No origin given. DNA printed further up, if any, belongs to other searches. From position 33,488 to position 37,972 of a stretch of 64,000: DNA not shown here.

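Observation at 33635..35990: C-terminal 780 aa of the synthetase: three hexapeptide-repeat (left-handed beta-helix-like) domains alternating with transmembrane hairpins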

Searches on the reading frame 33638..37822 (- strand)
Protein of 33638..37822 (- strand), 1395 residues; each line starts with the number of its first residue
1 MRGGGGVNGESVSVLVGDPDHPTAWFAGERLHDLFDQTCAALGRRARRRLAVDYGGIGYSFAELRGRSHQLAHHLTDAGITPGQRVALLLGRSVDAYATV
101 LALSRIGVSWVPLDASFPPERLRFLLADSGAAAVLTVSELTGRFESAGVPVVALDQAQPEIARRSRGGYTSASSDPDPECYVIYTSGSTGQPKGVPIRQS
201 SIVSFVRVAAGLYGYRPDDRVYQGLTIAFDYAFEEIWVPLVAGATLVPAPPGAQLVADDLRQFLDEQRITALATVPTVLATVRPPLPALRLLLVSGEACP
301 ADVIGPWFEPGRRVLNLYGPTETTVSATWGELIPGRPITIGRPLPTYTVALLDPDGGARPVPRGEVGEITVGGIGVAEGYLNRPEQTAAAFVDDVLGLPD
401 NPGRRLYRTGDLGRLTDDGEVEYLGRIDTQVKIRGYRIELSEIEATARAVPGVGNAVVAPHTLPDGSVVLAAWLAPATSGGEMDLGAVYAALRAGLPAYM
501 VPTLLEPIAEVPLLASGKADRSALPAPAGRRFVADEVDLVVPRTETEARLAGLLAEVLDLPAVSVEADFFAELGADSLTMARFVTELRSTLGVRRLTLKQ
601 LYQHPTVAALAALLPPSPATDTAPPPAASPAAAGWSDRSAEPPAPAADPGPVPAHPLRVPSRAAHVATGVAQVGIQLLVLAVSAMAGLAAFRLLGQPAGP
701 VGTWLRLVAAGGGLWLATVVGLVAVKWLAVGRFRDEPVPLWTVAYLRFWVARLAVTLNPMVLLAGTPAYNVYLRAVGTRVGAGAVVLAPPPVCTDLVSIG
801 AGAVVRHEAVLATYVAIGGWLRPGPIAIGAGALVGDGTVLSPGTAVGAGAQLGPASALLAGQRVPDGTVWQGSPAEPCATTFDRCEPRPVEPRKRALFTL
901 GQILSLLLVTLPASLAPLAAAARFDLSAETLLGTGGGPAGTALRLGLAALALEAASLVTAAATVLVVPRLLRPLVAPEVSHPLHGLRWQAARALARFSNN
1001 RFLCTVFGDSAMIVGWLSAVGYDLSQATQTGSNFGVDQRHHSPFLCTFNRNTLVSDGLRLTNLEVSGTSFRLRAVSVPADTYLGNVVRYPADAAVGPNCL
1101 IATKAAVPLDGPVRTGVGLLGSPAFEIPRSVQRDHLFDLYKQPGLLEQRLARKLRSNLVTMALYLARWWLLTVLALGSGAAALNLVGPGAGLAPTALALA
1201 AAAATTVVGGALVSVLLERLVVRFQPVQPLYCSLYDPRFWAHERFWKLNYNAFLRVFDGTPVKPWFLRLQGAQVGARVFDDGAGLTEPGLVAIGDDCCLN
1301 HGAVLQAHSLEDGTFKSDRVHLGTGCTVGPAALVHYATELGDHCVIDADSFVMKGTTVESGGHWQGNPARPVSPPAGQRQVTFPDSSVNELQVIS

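Call 5: search_protein_families(library=pfam, proteins=[window:33638-37822:-], max_evalue=0.1)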
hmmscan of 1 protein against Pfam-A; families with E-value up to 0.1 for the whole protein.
window:33638-37822:- (1395 aa): 5 families
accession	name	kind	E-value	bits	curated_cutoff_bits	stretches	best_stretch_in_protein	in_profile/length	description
PF00501.34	AMP-binding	-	7.9e-73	245.9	29.9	1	45-381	7-384/384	AMP-binding enzyme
PF00550.31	PP-binding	-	7e-14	52.3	20.8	1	549-614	2-67/67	Phosphopantetheine attachment site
PF00132.30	Hexapep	-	1e-07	31.8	27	0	828-854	4-30/36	Bacterial transferase hexapeptide (six repeats)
PF13193.12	AMP-binding_C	-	0.0045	18.3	24.5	1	442-518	1-76/76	AMP-binding enzyme C-terminal domain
PF25084.1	LbH_EIF2B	-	0.02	15.4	54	0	1314-1353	4-42/105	EIF2B subunit epsilon LbH domain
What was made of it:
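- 35981..36178 (-): Carrier (T) domain, aa 543-608. The phosphopantetheine-attachment Ser571 (in GADSL) is encoded at 36092-36094. Pfam PP-binding scores 52.3 bits (call 5).
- On Pls/PosA family homopoly(amino acid) synthetase: No Condensation or Thioesterase hit is reported (call 5).
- No C or TE domain is found (call 5).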

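Call 6: search_protein_families(library=ncbifam, proteins=[window:33638-37822:-], max_evalue=0.1)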
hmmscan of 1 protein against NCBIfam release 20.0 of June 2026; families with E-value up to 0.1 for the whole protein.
window:33638-37822:- (1395 aa): 117 families (the best 25 are shown)
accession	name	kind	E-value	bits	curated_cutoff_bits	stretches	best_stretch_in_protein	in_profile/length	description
TIGR02353.1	NRPS_term_dom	equivalog_domain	3.4e-160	534.7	423.1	1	671-1369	2-695/695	Pls/PosA family non-ribosomal peptide synthetase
TIGR01733.1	AA-adenyl-dom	subfamily_domain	1.4e-117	392.9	317.4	1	60-458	1-409/409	amino acid adenylation domain-containing protein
NF004282.0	PRK05691.1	subfamily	4.8e-105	351.4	4090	1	44-612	1142-1703/4334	non-ribosomal peptide synthase/polyketide synthase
NF041803.1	NRPS_SolG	exception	3.2e-97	326.3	2200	1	44-612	572-1153/1163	solanimycin non-ribosomal peptide synthetase SolG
NF047350.1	aureusi_NRPS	equivalog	7.2e-91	305.1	2500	1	47-612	1448-1988/2373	aureusimine non-ribosomal peptide synthetase AusA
NF007605.2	PRK10252.1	equivalog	2.6e-88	296.9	2400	1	58-615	479-1042/1292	enterobactin non-ribosomal peptide synthetase EntF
NF038078.1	NRPS_MxcG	equivalog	1.4e-85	287.7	2300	1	48-617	471-1044/1442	myxochelin non-ribosomal peptide synthetase MxcG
NF003417.0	PRK04813.1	subfamily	1.2e-61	208.8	476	1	48-524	18-499/505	D-alanine--poly(phosphoribitol) ligase subunit DltA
TIGR01734.1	D-ala-DACP-lig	equivalog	1.3e-60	205.4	559.85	1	49-524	16-498/504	D-alanine--poly(phosphoribitol) ligase subunit DltA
TIGR03098.1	ligase_PEP_1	hypoth_equivalog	6.3e-56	189.9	592.35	1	44-524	11-514/517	acyl-CoA ligase (AMP-forming), exosortase A system-associated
NF004837.0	PRK06187.1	subfamily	1.1e-47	162.6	476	1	40-524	15-518/531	long-chain-fatty-acid--CoA ligase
NF005702.0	PRK07514.1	subfamily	2e-42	145.2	558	1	33-524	4-496/506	malonyl-CoA synthase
TIGR03443.1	alpha_am_amid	equivalog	4.4e-42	143.6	1030.1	3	364-612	619-915/1390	L-aminoadipate-semialdehyde dehydrogenase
NF005858.0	PRK07787.1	subfamily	5.7e-38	130.5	575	1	45-482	13-429/471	acyl-CoA synthetase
NF004814.0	PRK06164.1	equivalog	2.2e-35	122.3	677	2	170-518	174-517/540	acyl-CoA synthetase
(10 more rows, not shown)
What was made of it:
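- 36269..37690 (-): Adenylation domain (aa 39-512). Its specificity code is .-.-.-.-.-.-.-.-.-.. Pfam AMP-binding scores 245.9 bits and TIGR01733 scores 392.9 bits (calls 5, 6).
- On Pls/PosA family homopoly(amino acid) synthetase: TIGR01733 scores 392.9 bits (call 6). The score is 534.7 bits against a cut-off of 423.1, covering model positions 2-695 of 695 (call 6).
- TIGR02353 'Pls/PosA family' terminal domain matches aa 671-1369 of the 1395-aa reading (= 665-1363 in 1389-aa numbering) over model positions 2-695 of 695, at 534.7 bits against a cut-off of 423.1 (call 6). It has the same overall architecture and matches the same NCBIfam model (call 6). The match to the curated domain model is above its cut-off over its full length (call 6).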

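Call 18: find_homologous_proteins(query=window:33638-37822:-, max_evalue=1e-20)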
Query window:33638-37822:- (1395 aa): 7997 proteins with E <= 1e-20 among 8000 candidates; the best 120 are listed.
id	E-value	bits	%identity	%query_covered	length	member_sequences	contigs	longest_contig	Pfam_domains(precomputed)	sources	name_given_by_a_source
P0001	0.0e+0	3085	100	100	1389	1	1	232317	PF00550.32,PF00132.31,PF00501.35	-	-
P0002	0.0e+0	2499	82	100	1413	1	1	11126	PF00550.32,PF00132.31,PF00501.35,PF25087.2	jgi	-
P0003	0.0e+0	2468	81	99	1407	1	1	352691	PF00550.32,PF00132.31,PF00501.35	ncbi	ncbi:MAG: Pls/PosA family non-ribosomal peptide synthetase [Acidimicrobiales bacterium]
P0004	0.0e+0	2442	80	100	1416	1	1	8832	PF00550.32,PF00132.31,PF00501.35,PF13193.13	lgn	-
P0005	0.0e+0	1592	54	98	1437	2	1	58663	PF00550.32,PF00132.31,PF00501.35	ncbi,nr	ncbi:MAG: amino acid adenylation domain-containing protein [Alphaproteobacteria bacterium]|nr:amino 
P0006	0.0e+0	1583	52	98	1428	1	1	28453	PF00550.32,PF00132.31,PF00501.35,PF13193.13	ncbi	-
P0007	0.0e+0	1582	53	98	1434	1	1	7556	PF00550.32,PF00501.35,PF13193.13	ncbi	ncbi:enterobactin synthetase component F [biofilm metagenome]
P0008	0.0e+0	1578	54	96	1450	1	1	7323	PF00550.32,PF00501.35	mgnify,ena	mgnify:CR=1 FL=1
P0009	0.0e+0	1565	52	98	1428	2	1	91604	PF00550.32,PF00501.35,PF13193.13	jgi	jgi:non-ribosomal peptide synthetase-like protein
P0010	0.0e+0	1565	54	96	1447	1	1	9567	PF00550.32,PF00501.35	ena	-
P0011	0.0e+0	1563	56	98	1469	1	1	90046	PF00550.32,PF00501.35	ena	-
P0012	0.0e+0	1562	55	98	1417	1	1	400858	PF00550.32,PF00501.35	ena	-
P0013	0.0e+0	1555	53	98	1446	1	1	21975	PF00550.32,PF00501.35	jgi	jgi:non-ribosomal peptide synthetase-like protein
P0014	0.0e+0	1543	53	99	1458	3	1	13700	PF00550.32,PF00501.35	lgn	-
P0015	0.0e+0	1538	53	97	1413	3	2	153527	PF00550.32,PF00501.35,PF13193.13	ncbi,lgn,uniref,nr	ncbi:Pls/PosA family non-ribosomal peptide synthetase [Roseovarius aestuarii]|uniref:Tyrocidine synt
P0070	0.0e+0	1193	48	96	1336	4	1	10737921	PF00550.32,PF14602.13,PF00132.31,PF00501.35,PF13193.13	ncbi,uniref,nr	ncbi:non-ribosomal peptide synthetase-like protein [Amycolatopsis lexingtonensis]|uniref:Non-ribosom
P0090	0.0e+0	1175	44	97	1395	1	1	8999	PF00550.32,PF14602.13,PF00132.31,PF00501.35,PF13193.13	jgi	jgi:non-ribosomal peptide synthetase-like protein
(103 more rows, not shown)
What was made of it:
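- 33635..37804 (-): Complete synthetase CDS, 1389 aa plus stop. The start is GTG 37804, with GGAGG 7 nt upstream. The protein is identical to database protein P0001 (1389 aa, call 18).
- More than 100 homologues carry the name Pls/PosA (call 18).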

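Call 42: find_encoding_contigs(protein=P0003, flank=6000, max_places=2)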
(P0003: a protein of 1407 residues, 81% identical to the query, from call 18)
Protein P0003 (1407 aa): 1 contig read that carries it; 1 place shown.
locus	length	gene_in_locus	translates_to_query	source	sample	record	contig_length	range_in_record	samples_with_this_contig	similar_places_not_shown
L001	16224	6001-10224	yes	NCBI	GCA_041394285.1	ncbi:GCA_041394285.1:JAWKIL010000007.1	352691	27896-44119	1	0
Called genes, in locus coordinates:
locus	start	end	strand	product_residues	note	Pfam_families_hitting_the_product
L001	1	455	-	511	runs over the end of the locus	PF00082:Peptidase_S8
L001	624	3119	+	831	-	PF00990:GGDEF, PF00563:EAL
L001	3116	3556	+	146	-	PF18902:DUF5658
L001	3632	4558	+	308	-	PF01590:GAF, PF13185:GAF_2, PF00989:PAS, PF08448:PAS_4 (faint), PF13426:PAS_9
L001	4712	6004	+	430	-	PF00202:Aminotran_3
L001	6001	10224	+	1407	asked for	PF00501:AMP-binding, PF00550:PP-binding, PF00132:Hexapep (faint)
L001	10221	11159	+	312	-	PF13621:Cupin_8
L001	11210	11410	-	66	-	PF10708:DUF2510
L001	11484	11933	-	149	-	PF06150:ChaB, PF07498:Rho_N (weak)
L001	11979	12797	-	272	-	-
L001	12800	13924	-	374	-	PF00528:BPD_transp_1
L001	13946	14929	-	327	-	PF00497:SBP_bac_3, PF10613:Lig_chan-Glu_bd (faint)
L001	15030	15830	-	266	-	PF02900:LigB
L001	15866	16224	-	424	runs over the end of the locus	PF10979:DUF2786, PF23771:DUF7168 (faint)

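Call 43: find_encoding_contigs(protein=P0015, flank=5000, max_places=1)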
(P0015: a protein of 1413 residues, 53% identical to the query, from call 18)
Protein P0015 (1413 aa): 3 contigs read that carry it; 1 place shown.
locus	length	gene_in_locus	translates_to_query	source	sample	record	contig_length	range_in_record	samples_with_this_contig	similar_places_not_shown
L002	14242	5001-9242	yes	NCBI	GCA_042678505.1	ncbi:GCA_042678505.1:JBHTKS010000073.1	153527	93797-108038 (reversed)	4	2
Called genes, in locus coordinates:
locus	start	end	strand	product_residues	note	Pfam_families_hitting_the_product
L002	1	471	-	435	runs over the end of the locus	PF13372:Alginate_exp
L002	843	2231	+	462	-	PF07730:HisKA_3 (weak), PF13581:HATPase_c_2 (weak), PF02518:HATPase_c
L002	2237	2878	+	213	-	PF00072:Response_reg, PF00196:GerE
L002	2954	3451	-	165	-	-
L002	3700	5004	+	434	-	PF00202:Aminotran_3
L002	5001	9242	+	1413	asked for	PF00501:AMP-binding, PF13193:AMP-binding_C (weak), PF00550:PP-binding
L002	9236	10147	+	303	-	PF13621:Cupin_8, PF08007:JmjC_2 (faint)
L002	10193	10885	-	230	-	PF17837:4PPT_N, PF01648:ACPS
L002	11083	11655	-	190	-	PF01936:NYN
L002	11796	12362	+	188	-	PF01288:HPPK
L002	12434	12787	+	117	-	PF01192:RNA_pol_Rpb6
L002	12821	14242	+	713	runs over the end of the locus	PF01966:HD, PF13328:HD_4, PF04607:RelA_SpoT, PF02824:TGS, PF19296:RelA_AH, PF28438:RelA_RIS, PF13291:ACT_4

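Call 44: find_encoding_contigs(protein=P0012, flank=5000, max_places=1)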
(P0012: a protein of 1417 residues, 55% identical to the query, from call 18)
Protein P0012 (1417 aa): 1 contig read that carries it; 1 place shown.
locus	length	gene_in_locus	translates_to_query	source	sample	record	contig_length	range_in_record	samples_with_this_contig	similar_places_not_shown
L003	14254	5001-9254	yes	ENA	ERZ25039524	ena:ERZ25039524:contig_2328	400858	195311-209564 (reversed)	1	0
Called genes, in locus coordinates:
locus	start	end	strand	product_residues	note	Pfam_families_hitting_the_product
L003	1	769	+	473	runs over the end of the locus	PF10979:DUF2786, PF23771:DUF7168 (weak)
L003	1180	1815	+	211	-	PF09407:AbiEi_1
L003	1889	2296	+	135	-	PF08843:AbiEii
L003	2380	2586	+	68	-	-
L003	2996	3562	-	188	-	-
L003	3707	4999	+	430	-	PF00202:Aminotran_3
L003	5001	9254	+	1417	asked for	PF00501:AMP-binding, PF00550:PP-binding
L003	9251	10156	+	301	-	PF13621:Cupin_8, PF08007:JmjC_2 (weak)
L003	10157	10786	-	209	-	PF17837:4PPT_N, PF01648:ACPS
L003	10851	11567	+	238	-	PF00072:Response_reg, PF00486:Trans_reg_C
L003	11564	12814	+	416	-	PF00672:HAMP, PF02518:HATPase_c, PF13581:HATPase_c_2 (weak)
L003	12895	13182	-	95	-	-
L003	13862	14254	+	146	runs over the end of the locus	-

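Call 52: find_encoding_contigs(protein=P0070, flank=5000, max_places=1)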
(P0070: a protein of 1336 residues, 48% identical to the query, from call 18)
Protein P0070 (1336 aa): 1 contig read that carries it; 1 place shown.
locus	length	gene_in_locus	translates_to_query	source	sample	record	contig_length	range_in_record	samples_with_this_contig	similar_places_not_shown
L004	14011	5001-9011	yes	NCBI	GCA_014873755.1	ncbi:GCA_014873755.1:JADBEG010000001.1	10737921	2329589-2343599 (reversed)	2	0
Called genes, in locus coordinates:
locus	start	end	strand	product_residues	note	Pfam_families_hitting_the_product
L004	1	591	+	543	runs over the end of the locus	PF00501:AMP-binding, PF13193:AMP-binding_C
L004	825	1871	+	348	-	PF00756:Esterase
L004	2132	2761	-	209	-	PF00440:TetR_N, PF21935:TetR_C_45, PF16925:TetR_C_13 (faint)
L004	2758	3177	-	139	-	PF12680:SnoaL_2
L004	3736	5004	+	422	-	PF00696:AA_kinase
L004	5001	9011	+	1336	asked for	PF00501:AMP-binding, PF00132:Hexapep (faint), PF13193:AMP-binding_C, PF00550:PP-binding, PF14602:Hexapep_2 (faint)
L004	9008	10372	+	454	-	PF00202:Aminotran_3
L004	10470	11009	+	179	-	PF13628:DUF4142, PF03713:DUF305 (faint)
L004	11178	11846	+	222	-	PF00072:Response_reg, PF00196:GerE, PF08281:Sigma70_r4_2 (weak)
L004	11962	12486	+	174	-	PF00932:LTD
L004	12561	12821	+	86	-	PF13560:HTH_31 (weak), PF01381:HTH_3 (weak)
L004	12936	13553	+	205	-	PF00932:LTD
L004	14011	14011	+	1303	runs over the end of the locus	PF00082:Peptidase_S8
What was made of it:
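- Closest known: Poly-Dab synthetases: PddA. Different: It is absent from the Amycolatopsis-type cluster (call 52).
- Relatives carry the same transaminase next to the synthetase (calls 42-44, 52).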
